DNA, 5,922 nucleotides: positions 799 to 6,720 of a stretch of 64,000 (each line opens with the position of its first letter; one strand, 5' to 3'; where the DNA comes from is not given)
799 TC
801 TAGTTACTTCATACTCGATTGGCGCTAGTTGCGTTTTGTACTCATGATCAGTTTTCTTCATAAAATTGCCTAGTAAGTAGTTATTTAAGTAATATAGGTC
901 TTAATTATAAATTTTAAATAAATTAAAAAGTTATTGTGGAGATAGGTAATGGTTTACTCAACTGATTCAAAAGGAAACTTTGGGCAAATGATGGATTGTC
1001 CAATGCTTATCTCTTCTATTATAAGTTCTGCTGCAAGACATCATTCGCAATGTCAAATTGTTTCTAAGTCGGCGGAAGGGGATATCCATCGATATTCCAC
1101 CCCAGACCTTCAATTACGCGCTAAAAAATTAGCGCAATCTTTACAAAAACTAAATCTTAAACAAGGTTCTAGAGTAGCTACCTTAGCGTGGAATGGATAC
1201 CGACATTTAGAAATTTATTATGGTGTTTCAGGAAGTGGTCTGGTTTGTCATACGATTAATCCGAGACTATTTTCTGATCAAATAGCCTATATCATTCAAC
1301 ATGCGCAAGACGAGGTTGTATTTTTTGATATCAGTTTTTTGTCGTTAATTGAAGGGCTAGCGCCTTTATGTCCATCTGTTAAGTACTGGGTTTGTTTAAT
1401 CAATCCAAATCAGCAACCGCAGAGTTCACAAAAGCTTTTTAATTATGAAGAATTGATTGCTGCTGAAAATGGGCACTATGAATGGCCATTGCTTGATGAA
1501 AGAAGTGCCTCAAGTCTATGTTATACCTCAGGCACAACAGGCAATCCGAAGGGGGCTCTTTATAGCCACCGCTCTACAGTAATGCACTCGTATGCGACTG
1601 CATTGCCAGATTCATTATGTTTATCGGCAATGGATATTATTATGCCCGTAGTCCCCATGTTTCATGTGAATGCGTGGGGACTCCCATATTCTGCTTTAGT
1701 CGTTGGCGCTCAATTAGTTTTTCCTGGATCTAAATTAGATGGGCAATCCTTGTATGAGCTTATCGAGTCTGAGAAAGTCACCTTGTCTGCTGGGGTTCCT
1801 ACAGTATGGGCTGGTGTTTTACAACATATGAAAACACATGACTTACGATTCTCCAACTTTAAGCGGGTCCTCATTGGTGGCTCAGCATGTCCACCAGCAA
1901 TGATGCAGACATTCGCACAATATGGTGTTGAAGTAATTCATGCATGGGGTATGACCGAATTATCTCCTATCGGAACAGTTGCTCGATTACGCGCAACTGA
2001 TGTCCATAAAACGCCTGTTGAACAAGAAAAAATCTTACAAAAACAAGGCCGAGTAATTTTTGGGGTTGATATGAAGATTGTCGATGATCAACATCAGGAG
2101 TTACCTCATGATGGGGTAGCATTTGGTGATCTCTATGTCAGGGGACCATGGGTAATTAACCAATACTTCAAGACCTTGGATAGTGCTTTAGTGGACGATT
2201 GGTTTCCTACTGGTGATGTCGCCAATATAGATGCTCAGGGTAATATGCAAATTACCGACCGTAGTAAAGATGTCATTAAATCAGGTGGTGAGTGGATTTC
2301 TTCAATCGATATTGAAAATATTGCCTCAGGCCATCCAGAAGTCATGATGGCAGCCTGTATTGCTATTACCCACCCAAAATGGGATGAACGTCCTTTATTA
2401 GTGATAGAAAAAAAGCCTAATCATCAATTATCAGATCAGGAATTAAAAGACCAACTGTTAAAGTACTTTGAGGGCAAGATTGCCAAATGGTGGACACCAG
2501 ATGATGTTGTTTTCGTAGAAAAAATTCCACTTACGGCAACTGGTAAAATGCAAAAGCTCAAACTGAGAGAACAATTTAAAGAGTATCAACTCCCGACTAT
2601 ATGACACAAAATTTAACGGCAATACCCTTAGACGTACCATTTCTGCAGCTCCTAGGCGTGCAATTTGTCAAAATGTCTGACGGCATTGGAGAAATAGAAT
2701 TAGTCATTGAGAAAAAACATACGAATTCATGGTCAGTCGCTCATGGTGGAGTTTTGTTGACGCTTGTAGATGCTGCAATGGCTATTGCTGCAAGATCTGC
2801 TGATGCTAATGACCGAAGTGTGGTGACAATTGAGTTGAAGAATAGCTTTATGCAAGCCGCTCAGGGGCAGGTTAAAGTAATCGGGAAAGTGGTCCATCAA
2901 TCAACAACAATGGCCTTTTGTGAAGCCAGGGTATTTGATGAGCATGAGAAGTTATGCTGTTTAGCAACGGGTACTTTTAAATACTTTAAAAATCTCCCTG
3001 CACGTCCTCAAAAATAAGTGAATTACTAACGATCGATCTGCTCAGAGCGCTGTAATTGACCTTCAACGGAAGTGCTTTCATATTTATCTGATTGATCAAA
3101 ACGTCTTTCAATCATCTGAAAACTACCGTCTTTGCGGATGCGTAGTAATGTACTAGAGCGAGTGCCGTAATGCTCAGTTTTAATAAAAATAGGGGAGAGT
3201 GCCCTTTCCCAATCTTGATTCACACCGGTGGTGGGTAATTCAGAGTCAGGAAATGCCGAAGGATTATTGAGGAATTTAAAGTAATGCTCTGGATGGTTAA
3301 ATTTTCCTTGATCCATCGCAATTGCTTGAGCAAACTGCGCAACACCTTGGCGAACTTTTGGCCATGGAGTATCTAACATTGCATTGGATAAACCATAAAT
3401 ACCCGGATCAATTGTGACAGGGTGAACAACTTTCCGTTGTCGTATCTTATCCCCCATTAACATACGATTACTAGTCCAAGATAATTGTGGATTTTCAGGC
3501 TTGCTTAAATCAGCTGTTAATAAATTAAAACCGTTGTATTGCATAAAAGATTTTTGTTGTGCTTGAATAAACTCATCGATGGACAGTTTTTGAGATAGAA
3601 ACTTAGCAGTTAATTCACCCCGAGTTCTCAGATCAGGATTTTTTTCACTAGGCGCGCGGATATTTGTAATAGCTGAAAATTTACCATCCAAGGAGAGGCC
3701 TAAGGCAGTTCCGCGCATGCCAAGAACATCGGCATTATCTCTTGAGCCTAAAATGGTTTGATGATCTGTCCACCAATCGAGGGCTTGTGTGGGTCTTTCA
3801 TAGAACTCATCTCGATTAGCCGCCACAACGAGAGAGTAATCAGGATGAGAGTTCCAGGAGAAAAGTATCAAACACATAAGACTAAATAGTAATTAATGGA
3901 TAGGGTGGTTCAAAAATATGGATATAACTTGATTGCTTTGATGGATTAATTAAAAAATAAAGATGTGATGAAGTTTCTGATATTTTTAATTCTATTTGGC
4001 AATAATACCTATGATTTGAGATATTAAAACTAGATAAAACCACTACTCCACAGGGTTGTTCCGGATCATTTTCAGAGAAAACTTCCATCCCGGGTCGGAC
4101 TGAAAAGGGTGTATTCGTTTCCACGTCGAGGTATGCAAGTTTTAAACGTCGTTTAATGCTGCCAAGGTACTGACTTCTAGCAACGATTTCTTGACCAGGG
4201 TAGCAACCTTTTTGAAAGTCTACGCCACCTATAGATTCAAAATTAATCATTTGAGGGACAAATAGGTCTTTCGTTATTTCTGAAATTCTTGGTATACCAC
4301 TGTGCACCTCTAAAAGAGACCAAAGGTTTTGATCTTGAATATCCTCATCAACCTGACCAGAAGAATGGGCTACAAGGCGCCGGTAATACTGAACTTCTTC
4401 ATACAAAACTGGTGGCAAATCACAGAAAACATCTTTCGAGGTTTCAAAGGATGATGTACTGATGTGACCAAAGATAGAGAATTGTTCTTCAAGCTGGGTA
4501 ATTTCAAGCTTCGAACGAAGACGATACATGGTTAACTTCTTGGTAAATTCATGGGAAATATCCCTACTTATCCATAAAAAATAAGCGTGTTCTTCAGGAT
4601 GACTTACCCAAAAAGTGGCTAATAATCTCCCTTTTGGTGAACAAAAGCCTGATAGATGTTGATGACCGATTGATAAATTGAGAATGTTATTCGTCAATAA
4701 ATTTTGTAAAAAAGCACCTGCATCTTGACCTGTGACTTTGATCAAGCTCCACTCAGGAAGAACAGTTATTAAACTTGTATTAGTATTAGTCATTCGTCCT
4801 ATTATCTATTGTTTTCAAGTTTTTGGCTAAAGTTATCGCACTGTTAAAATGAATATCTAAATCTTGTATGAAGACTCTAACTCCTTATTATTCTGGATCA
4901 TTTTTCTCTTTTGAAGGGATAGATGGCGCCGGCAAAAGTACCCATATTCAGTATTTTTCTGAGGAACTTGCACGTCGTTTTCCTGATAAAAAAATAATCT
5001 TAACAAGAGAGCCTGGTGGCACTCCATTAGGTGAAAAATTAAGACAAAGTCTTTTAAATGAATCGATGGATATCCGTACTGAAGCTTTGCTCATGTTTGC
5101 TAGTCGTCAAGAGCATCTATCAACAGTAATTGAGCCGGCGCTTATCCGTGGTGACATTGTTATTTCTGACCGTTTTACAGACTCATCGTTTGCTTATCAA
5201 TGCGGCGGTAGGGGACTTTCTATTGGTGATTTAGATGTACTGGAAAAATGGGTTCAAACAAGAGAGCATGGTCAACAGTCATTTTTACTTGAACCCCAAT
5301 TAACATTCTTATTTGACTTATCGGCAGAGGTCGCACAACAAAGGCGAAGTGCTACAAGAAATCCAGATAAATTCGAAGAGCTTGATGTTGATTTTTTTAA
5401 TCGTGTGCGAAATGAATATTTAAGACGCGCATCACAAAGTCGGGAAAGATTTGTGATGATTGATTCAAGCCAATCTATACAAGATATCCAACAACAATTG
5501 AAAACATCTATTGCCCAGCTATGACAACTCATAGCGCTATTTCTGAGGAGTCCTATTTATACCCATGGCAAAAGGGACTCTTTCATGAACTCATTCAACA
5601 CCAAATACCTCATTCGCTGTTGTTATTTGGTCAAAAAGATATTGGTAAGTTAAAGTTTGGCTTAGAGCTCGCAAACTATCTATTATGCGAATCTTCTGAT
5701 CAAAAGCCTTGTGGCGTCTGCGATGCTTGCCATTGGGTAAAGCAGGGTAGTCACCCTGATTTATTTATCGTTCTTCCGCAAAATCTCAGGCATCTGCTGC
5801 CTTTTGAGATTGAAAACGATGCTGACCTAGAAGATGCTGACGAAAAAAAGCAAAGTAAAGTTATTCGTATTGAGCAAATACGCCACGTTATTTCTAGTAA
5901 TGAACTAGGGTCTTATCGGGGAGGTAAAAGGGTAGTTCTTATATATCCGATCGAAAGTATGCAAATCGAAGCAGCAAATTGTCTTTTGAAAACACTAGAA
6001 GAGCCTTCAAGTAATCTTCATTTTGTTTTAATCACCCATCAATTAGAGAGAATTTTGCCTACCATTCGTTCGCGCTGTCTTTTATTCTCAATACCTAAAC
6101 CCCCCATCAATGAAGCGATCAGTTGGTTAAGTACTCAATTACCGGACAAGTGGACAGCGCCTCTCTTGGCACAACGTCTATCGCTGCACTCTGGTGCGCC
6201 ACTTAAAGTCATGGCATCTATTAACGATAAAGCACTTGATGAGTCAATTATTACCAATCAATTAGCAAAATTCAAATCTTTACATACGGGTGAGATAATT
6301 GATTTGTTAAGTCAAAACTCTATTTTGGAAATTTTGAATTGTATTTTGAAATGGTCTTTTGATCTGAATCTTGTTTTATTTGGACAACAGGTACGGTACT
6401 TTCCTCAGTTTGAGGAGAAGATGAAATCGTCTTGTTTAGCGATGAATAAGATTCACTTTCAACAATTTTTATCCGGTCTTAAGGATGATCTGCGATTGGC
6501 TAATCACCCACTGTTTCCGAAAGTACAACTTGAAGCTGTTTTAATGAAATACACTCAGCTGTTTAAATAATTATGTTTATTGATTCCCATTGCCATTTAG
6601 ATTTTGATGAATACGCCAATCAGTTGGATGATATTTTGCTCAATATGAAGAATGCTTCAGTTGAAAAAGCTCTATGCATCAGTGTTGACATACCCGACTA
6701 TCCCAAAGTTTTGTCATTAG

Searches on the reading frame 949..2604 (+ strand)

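Call 7: search_protein_families(library=pfam, proteins=[window:949-2604:+])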
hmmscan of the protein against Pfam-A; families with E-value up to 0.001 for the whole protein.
window:949-2604:+ (551 aa): 2 families
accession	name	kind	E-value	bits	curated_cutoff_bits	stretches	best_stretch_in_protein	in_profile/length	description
PF00501.34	AMP-binding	-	1.2e-69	235.4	29.9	1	37-407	14-384/384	AMP-binding enzyme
PF13193.12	AMP-binding_C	-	1.9e-13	51.6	24.5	1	455-533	2-76/76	AMP-binding enzyme C-terminal domain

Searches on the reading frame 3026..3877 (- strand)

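Call 7: search_protein_families(library=pfam, proteins=[window:3026-3877:-])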
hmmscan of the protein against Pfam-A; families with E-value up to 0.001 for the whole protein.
window:3026-3877:- (283 aa): 1 family
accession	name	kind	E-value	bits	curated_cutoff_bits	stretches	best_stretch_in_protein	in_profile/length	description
PF05742.17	TANGO2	-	8.7e-68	229.7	22.6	1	1-261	1-256/257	Transport and Golgi organisation 2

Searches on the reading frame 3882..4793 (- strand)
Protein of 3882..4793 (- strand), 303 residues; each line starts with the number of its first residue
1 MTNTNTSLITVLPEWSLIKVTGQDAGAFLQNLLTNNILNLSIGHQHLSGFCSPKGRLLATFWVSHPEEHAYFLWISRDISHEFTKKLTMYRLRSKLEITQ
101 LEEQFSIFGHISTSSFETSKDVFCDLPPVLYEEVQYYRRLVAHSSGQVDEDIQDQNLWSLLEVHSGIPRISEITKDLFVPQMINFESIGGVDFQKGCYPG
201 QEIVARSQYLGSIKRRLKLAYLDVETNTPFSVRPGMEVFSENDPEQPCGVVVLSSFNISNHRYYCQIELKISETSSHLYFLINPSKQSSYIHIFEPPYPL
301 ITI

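Call 7: search_protein_families(library=pfam, proteins=[window:3882-4793:-])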
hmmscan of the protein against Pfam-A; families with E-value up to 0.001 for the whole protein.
window:3882-4793:- (303 aa): 1 family
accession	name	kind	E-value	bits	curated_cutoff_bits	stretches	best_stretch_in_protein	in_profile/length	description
PF01571.26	GCV_T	-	5.1e-07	29.6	25.6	1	18-104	51-137/255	Aminomethyltransferase folate-binding domain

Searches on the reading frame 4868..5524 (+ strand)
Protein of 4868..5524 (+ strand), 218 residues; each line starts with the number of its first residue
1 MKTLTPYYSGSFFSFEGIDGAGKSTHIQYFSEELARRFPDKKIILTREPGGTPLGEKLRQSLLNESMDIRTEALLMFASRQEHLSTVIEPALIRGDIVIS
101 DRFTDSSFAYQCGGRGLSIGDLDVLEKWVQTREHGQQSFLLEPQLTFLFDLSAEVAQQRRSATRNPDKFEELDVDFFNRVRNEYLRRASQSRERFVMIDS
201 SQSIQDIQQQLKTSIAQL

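Call 7: search_protein_families(library=pfam, proteins=[window:4868-5524:+])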
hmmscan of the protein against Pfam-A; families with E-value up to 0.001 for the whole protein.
window:4868-5524:+ (218 aa): 1 family
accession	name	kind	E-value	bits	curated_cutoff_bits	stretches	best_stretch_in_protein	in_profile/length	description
PF02223.23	Thymidylate_kin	-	6.6e-45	153.5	27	1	15-210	1-184/185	Thymidylate kinase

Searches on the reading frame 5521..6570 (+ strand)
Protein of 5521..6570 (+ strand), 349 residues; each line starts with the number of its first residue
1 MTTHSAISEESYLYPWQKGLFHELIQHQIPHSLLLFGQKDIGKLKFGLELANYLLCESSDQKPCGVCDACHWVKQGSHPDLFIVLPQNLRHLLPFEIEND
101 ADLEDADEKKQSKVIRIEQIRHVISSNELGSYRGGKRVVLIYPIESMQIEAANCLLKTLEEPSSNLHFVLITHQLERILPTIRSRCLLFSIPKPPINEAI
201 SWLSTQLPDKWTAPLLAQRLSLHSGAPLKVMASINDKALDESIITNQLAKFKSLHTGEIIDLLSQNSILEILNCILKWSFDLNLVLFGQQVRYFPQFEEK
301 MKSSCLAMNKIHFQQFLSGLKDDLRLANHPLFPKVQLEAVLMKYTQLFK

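Call 7: search_protein_families(library=pfam, proteins=[window:5521-6570:+])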
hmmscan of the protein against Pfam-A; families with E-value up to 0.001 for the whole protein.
window:5521-6570:+ (349 aa): 1 family
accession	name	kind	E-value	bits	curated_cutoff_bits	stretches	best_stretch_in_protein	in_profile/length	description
PF13177.12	DNA_pol3_delta2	-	1.8e-40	139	27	1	21-193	10-159/161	DNA polymerase III, delta subunit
